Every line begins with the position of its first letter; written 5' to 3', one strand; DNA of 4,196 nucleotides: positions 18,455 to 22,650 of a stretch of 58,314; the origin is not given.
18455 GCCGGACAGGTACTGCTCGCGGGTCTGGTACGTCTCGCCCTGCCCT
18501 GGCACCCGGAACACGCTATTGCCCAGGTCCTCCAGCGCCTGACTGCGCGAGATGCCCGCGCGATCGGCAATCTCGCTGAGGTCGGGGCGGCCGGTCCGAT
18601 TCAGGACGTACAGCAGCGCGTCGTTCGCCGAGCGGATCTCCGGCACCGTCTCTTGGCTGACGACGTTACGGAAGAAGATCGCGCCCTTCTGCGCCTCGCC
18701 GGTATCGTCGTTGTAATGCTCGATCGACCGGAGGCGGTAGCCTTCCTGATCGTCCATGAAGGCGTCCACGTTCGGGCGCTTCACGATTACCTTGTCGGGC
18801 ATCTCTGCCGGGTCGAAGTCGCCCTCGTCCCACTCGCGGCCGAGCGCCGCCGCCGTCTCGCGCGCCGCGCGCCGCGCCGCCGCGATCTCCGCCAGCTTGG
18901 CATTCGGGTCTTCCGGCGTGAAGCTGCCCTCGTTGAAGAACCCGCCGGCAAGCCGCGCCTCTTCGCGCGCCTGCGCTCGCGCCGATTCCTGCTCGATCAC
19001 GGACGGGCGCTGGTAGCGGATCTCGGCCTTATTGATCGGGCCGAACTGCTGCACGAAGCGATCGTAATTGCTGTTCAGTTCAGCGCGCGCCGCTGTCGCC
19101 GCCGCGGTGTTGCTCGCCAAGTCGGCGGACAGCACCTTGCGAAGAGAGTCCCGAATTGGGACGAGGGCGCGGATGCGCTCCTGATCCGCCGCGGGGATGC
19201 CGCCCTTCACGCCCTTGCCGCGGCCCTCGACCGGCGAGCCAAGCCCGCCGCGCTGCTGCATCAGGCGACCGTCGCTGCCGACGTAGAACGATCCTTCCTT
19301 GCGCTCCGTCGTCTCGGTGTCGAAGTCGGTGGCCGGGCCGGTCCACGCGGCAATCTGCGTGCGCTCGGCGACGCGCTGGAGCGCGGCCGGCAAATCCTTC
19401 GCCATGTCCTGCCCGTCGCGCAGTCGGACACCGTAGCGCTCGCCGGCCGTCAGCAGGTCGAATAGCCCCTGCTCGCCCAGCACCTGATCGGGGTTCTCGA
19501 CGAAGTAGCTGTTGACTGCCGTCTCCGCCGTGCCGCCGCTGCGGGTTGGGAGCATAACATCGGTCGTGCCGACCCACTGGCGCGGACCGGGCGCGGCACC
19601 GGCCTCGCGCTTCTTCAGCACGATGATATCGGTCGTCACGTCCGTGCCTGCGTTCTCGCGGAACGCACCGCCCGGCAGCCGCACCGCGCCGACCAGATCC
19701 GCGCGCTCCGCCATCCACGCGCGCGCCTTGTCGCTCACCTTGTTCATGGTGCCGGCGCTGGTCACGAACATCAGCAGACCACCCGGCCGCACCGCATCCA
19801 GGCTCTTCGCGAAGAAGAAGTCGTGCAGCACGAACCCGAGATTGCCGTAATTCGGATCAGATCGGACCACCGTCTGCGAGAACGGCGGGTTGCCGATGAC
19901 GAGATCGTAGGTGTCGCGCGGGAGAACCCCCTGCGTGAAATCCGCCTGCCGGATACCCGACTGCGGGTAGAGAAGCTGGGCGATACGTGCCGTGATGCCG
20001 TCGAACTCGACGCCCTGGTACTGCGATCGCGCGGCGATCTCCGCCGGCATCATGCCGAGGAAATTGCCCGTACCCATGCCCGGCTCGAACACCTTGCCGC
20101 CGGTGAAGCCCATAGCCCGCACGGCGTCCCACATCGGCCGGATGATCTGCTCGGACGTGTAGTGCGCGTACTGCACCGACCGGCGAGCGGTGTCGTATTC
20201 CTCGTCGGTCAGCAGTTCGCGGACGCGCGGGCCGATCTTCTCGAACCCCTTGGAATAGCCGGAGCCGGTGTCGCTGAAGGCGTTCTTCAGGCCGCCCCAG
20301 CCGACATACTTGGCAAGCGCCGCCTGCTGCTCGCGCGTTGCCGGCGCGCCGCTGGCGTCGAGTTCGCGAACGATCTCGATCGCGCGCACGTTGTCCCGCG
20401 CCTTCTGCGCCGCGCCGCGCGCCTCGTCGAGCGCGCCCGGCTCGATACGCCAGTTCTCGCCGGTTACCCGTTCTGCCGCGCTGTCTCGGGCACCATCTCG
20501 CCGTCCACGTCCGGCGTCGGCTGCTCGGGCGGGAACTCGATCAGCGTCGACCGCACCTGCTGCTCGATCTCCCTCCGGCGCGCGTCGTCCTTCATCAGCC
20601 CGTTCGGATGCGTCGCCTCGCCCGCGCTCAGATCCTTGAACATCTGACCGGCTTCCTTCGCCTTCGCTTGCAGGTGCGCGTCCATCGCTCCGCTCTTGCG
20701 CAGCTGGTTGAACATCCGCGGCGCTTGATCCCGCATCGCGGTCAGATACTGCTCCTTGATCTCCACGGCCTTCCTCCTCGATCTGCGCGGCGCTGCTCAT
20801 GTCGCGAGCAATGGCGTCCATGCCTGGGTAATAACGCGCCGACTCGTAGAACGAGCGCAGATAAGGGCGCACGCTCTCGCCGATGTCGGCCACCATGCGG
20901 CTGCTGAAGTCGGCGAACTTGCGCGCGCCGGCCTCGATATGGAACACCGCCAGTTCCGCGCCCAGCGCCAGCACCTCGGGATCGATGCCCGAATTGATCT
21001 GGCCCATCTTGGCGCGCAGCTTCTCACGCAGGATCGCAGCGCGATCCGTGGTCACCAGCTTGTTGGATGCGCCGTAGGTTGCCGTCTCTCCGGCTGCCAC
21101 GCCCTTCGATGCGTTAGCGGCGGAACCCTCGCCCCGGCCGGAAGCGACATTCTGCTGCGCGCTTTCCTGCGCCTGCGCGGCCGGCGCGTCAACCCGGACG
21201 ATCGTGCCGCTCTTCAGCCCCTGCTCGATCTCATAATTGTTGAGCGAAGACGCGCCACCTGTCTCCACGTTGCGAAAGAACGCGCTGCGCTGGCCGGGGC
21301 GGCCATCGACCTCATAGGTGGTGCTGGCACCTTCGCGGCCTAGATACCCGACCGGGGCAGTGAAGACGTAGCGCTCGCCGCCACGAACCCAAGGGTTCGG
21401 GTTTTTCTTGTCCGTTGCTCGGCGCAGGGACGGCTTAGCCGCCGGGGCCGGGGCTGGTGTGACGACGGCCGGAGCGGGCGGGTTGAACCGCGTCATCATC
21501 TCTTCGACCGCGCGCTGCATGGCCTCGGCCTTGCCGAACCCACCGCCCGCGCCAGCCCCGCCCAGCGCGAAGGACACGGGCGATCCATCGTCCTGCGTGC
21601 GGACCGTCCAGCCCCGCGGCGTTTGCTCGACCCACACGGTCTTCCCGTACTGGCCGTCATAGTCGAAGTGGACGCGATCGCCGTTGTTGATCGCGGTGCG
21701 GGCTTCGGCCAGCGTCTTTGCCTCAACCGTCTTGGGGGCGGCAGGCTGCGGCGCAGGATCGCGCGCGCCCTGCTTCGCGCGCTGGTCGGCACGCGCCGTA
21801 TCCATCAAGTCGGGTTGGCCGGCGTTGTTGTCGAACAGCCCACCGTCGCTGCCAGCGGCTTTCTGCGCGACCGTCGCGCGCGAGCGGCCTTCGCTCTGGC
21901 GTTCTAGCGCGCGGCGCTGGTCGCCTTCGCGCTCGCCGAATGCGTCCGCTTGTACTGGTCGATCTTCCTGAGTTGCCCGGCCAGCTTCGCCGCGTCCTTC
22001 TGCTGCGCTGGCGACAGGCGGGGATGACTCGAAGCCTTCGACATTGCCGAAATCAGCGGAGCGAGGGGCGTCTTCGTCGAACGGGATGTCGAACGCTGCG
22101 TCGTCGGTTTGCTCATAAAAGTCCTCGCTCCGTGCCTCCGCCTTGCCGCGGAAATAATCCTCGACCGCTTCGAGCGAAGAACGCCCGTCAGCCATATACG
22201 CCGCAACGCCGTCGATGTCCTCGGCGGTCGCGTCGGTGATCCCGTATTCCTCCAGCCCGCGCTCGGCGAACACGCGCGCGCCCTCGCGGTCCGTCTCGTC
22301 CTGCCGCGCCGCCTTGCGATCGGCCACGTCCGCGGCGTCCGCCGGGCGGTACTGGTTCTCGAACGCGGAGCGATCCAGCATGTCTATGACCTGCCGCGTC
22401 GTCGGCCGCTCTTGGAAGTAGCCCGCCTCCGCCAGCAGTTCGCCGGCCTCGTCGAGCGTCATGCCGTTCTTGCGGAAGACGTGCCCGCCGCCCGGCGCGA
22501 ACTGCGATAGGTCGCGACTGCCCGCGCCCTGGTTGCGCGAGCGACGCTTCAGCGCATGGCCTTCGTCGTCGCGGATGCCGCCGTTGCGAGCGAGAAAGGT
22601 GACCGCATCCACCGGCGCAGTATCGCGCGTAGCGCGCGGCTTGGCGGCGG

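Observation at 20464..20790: Frame-discordant stretch A inside the giant ORF: another frame carries the coding signal and a well-formed 100-aa domain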

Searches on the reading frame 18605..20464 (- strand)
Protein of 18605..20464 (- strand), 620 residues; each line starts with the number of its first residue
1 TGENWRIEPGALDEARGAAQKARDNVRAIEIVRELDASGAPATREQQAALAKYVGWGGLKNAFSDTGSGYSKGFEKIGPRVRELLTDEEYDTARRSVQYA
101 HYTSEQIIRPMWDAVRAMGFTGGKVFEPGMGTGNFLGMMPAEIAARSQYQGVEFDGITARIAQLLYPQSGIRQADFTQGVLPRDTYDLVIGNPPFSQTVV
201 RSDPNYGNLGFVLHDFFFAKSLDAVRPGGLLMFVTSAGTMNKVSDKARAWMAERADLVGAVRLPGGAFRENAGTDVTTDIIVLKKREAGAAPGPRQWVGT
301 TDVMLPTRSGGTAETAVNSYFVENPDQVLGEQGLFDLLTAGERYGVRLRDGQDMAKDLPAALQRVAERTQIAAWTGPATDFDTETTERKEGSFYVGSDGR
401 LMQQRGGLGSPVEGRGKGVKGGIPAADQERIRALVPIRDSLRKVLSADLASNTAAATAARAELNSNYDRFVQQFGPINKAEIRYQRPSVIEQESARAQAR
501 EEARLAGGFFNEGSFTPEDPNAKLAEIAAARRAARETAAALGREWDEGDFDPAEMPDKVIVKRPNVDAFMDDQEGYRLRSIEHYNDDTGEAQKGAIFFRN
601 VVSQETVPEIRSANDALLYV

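Call 49: search_dna_similar(query=window:18605-20464:-, collection=phages, mode=protein, max_evalue=1e-10, max_rows=25)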
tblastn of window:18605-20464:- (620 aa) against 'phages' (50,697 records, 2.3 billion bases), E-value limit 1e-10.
Records with a match: 119; places in all: 119; records where one place covers at least 80% of the query: 0.
Best place of each record, by identity: <60% 119.
By first word of the organism name: Bacteriophage 26; Ralstonia 21; Escherichia 14; Burkholderia 10; Erwinia 5; Pseudomonas 5; Klebsiella 5; Streptococcus 3; Thermus 3; Vibrio 2; and 16 more.
By host as written in the record: - 33; Escherichia coli 7; Ralstonia pseudosolanacearum I-31 (MT043) 5; Ralstonia pseudosolanacearum I-33 (MT061) 4; Burkholderia cenocepacia 4; Ralstonia pseudosolanacearum 3; Klebsiella pneumoniae NI9 3; Ralstonia solanacearum 2; and 39 more.
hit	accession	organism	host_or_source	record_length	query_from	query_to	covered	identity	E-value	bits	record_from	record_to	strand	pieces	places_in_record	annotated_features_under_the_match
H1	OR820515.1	Ralstonia phage AhaGv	Ralstonia solanacearum CQPS-1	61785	4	444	71%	43.9%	1e-106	359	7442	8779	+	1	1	DarB-like antirestriction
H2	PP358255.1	Ralstonia phage PY045S1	Ralstonia solanacearum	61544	4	444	71%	43.9%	6e-106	357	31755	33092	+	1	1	hypothetical protein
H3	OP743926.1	Erwinia phage Stean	Erwinia amylovora 1/79Sm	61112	7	478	76%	40.5%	2e-95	327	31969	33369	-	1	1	transglycosylase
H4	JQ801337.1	Vibrio phage VvAW1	Vibrio vulnificus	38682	17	478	75%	41.3%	2e-89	309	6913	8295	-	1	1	DNA methylase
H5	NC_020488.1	Vibrio phage VvAW1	Vibrio vulnificus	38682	17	478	75%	41.3%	2e-89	309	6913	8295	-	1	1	DarB-like antirestriction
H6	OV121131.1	Ralstonia phage UAM5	Plantain rhizosphere soil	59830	4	444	71%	43.2%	2e-106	359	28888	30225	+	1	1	hypothetical protein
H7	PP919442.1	Ralstonia phage NK-7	Ralstonia solanacearum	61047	4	444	71%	43.2%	1e-105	357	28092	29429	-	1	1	DarB-like antirestriction protein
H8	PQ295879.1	Ralstonia phage YL4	Ralstonia pseudosolanacearum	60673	4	444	71%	43.2%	4e-105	355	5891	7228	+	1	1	hypothetical protein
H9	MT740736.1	Ralstonia phage Eline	Ralstonia pseudosolanacearum I-33 ...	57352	4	444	71%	43.1%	7e-103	348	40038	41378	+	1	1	hypothetical protein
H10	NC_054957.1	Ralstonia phage Eline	Ralstonia pseudosolanacearum I-33 ...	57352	4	444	71%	43.1%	7e-103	348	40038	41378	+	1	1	DarB-like antirestriction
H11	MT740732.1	Ralstonia phage Darius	Ralstonia pseudosolanacearum I-15 ...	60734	4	444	71%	43.1%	3e-102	347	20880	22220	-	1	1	hypothetical protein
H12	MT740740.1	Ralstonia phage Gervaise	Ralstonia pseudosolanacearum I-15 ...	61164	4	444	71%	43.1%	3e-102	347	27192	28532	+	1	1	hypothetical protein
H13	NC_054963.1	Ralstonia phage Gervaise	Ralstonia pseudosolanacearum I-15 ...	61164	4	444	71%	43.1%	3e-102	347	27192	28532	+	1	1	DarB-like antirestriction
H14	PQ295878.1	Ralstonia phage YL3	Ralstonia pseudosolanacearum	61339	4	444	71%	42.9%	8e-104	351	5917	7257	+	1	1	hypothetical protein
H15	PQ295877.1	Ralstonia phage YL2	Ralstonia pseudosolanacearum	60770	4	444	71%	42.9%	1e-103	350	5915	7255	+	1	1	hypothetical protein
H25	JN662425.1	Burkholderia phage DC1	Burkholderia cepacia LMG 18821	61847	1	443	71%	42.6%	3e-106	358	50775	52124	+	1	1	multidomain (soluble lytic transglycosylase/helicase/methylase) ...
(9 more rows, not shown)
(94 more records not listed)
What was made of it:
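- Closest known: DarB of phage P1 and the DarB-like giant virion proteins of Bcep22-like phages. Same: The host gene is homologous: its methylase module is about 43% identical (call 49).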

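Call 50: get_annotated_region(hit=H25, flank=6000)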
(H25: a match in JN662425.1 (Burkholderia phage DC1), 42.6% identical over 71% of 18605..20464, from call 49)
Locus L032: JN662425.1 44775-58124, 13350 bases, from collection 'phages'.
description: Burkholderia phage DC1, complete genome.
organism: Burkholderia phage DC1 (NCBI taxid 2881398)
taxonomy: Viruses; Duplodnaviria; Heunggongvirae; Uroviricota; Caudoviricetes; Lessievirus; Lessievirus DC1
host: Burkholderia cepacia LMG 18821; source: -; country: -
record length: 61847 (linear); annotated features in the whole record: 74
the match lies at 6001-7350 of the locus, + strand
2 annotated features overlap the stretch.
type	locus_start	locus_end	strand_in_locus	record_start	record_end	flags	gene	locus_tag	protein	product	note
CDS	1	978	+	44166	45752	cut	-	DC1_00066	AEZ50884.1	hypothetical protein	gp66; similar to BcepIL02 gp69 (YP_002922741.1) and Bcep22 Bcep22gp74 (NP_944302.1)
CDS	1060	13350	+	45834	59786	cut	-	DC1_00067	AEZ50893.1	multidomain (soluble lytic transglycosylase/helicase/methylase) protein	gp67; similar to BcepIL02 gp70 (YP_002922742.1) and Bcep22 Bcep22gp75 (NP_944303.1)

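Call 51: get_annotated_region(hit=H10, flank=6000)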
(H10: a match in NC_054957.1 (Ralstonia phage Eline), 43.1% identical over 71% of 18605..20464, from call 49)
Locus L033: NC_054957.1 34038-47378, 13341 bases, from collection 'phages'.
description: Ralstonia phage Eline, complete genome.
organism: Ralstonia phage Eline (NCBI taxid 2759724)
taxonomy: Viruses; Duplodnaviria; Heunggongvirae; Uroviricota; Caudoviricetes; Cimandefvirus; Cimandefvirus eline
host: Ralstonia pseudosolanacearum I-33 (MT061); source: pepper plant field; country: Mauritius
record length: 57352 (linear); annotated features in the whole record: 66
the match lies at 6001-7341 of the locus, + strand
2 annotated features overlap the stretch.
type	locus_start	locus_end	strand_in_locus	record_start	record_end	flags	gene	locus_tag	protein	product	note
CDS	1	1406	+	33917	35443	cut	-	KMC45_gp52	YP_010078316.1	virion structural protein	-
CDS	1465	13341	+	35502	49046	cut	-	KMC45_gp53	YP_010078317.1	DarB-like antirestriction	-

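Call 66: search_protein_families(library=pfam, proteins=[L032:5221-5640:+], max_evalue=1)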
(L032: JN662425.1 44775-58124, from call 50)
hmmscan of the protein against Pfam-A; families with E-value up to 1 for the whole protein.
L032:5221-5640:+ (140 aa): 0 families

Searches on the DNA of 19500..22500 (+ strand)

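Call 5: search_dna_similar(query=window:19500-22500:+, collection=plasmids, mode=near)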
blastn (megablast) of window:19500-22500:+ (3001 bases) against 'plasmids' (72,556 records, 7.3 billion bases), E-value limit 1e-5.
No match.

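Call 6: search_dna_similar(query=window:19500-22500:+, collection=phages, mode=near)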
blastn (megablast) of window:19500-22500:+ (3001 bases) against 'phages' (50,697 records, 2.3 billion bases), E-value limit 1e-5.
No match.
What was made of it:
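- Tried and rejected: megablast of 19500-22500 against plasmids and phages: no match (calls 5, 6).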

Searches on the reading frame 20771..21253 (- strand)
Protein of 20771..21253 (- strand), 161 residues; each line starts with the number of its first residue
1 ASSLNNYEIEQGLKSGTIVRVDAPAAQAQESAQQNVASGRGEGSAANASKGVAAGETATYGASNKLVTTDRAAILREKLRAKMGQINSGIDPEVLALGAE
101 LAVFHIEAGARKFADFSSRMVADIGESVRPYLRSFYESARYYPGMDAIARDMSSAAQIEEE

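Call 66: search_protein_families(library=pfam, proteins=[window:20771-21253:-], max_evalue=1)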
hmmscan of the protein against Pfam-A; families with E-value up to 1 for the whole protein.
window:20771-21253:- (161 aa): 0 families

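Call 67: search_solved_structures(query=window:20771-21253:-, max_evalue=1)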
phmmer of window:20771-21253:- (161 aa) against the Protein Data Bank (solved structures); distinct sequences matched with E-value up to 1: 1.
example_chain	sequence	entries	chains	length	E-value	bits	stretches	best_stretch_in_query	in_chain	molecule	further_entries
8qbn_7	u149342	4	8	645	0.38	14.2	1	22-82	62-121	WD repeat-containing protein 26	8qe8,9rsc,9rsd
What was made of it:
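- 20792..20998 (-): U domain of the giant protein (giant frame), directly upstream of the nested gene. It is about 69 residues, helical, and in no Pfam family. No Pfam or PDB sequence hit (calls 66, 67).
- Tried and rejected: Pfam and PDB sequence search on the U domain: nothing (calls 66, 67).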

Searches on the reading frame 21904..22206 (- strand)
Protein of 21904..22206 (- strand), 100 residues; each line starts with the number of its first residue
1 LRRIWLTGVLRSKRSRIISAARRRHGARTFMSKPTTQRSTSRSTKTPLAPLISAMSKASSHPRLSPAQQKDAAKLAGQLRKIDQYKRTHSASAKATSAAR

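Call 7: search_protein_families(library=pfam, proteins=[window:21904-22206:-], max_evalue=0.01)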
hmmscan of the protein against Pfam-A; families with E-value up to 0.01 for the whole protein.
window:21904-22206:- (100 aa): 0 families

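Call 8: search_protein_families(library=phrogs, proteins=[window:21904-22206:-], max_evalue=0.1)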
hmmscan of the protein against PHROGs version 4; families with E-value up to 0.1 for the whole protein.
window:21904-22206:- (100 aa): 1 family
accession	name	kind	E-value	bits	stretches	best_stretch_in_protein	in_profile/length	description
phrog_9837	-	unknown function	0.07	13.8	0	9-51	74-115/120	-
